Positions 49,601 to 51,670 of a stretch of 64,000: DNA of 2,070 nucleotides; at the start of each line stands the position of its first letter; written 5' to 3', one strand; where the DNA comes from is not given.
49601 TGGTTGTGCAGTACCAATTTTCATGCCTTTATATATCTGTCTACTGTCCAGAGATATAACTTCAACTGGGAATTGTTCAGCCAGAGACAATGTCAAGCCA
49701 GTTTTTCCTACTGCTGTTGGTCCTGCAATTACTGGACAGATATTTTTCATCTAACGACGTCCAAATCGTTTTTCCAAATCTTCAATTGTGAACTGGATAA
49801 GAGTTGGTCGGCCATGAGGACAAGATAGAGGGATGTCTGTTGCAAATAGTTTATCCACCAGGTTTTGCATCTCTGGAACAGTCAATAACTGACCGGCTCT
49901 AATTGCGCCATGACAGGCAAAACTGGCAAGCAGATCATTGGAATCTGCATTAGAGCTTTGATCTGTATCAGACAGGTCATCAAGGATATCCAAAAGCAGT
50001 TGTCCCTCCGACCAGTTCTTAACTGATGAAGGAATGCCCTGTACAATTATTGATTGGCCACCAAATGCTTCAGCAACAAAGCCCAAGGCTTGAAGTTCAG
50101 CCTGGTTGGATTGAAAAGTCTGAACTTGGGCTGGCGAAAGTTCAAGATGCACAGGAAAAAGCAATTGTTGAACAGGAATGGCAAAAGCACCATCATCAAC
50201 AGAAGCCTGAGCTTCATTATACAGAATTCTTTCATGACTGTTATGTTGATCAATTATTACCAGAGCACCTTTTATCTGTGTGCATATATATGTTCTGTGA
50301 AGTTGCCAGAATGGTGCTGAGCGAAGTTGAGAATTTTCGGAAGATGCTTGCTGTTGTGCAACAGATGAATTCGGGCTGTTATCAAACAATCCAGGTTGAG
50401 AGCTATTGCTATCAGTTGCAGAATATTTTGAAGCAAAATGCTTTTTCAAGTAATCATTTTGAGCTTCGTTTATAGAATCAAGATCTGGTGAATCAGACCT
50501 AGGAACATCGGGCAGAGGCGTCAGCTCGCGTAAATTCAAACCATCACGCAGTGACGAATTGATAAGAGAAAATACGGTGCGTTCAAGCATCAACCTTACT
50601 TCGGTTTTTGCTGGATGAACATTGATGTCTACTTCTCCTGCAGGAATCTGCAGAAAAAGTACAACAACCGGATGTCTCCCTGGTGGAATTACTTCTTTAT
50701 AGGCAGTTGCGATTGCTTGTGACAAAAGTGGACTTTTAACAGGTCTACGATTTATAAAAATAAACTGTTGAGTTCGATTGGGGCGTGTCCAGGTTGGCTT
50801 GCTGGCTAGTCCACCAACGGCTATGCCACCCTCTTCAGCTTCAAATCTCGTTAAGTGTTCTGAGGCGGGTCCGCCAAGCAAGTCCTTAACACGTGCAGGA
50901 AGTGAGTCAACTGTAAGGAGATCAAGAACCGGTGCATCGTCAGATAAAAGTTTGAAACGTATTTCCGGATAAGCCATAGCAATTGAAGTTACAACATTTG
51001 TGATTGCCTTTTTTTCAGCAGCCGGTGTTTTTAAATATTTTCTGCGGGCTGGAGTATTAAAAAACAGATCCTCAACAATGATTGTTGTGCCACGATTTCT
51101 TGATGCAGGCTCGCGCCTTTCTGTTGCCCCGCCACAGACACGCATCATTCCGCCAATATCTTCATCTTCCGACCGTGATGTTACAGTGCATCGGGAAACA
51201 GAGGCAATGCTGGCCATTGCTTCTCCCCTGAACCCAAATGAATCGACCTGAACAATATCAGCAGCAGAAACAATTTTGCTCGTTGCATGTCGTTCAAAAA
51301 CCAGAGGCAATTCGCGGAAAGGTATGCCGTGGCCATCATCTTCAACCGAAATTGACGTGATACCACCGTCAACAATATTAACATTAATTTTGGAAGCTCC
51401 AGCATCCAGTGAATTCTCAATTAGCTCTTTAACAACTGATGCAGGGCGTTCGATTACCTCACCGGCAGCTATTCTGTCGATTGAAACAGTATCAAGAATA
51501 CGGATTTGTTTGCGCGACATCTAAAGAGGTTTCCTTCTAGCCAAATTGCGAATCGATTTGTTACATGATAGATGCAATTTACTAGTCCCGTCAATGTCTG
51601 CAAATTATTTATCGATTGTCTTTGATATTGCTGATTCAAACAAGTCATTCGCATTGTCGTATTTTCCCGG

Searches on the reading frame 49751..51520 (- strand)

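Call 53: search_protein_families(library=pfam, proteins=[window:49751-51520:-], max_evalue=0.00001)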
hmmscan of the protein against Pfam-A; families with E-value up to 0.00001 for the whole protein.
window:49751-51520:- (589 aa): 4 families
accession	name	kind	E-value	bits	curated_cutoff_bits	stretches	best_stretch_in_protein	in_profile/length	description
PF08676.16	MutL_C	-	4.3e-35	120.9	25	1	406-544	3-140/142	MutL C terminal dimerisation domain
PF01119.25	DNA_mis_repair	-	1.1e-34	119.1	26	1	213-328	3-118/119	DNA mismatch repair protein, C-terminal domain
PF13589.12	HATPase_c_3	-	1.3e-13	51.6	25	1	27-120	4-97/137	Histidine kinase-, DNA gyrase B-, and HSP90-like ATPase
PF02518.31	HATPase_c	-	2e-08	35.1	26.4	1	24-96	4-74/111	Histidine kinase-, DNA gyrase B-, and HSP90-like ATPase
